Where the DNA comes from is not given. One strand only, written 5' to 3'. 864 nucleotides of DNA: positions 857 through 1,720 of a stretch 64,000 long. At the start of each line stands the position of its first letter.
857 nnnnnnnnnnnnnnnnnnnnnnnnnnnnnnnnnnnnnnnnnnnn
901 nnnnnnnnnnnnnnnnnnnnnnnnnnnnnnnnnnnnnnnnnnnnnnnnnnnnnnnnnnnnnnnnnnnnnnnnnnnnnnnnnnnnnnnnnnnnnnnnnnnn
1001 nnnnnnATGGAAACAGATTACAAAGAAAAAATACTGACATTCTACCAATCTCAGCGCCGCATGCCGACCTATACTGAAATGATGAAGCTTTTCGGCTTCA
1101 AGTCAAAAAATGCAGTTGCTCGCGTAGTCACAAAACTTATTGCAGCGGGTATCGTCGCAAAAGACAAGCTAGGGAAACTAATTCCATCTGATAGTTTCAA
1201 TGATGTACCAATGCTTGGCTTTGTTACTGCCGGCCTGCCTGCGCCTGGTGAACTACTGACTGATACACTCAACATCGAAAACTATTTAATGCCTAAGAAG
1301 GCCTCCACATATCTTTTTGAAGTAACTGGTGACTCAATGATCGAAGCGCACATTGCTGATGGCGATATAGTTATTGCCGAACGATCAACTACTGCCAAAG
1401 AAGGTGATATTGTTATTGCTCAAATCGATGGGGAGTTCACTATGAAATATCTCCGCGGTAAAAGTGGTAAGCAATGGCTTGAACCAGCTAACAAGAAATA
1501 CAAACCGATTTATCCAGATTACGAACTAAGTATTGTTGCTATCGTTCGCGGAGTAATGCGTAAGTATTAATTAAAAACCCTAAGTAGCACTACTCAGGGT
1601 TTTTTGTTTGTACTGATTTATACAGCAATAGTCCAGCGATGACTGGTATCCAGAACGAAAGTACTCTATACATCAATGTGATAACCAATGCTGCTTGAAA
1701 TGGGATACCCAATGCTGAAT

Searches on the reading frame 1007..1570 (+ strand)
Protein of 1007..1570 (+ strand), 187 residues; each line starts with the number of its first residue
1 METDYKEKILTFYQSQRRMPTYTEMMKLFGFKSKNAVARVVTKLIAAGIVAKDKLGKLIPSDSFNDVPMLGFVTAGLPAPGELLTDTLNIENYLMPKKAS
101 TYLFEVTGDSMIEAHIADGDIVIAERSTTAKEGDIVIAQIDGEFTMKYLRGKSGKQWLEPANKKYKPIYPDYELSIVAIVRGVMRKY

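Call 98: find_encoding_contigs(protein=window:1007-1570:+, flank=10000, max_places=1)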
Protein window:1007-1570:+ (187 aa): 1 contig read that carries it; 1 place shown.
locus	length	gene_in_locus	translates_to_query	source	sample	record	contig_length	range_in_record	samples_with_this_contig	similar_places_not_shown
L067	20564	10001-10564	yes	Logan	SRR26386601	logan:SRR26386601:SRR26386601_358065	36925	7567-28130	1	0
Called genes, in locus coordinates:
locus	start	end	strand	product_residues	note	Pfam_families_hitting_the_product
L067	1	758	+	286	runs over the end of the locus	PF00231:ATP-synt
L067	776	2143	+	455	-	PF02874:ATP-synt_ab_N, PF00006:ATP-synt_ab, PF22919:ATP-synt_VA_C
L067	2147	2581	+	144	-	PF02823:ATP-synt_DE_N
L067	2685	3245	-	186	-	PF01928:CYTH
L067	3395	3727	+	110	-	-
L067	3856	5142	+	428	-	PF03952:Enolase_N, PF00113:Enolase_C, PF13378:MR_MLE_C (weak)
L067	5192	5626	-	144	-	-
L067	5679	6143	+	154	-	-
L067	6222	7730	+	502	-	PF01676:Metalloenzyme, PF06415:iPGM_N, PF01663:Phosphodiest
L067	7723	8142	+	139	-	-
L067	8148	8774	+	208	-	PF09335:VTT_dom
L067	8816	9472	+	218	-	-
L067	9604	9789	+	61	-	-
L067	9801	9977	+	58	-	-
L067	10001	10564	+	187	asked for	PF00717:Peptidase_S24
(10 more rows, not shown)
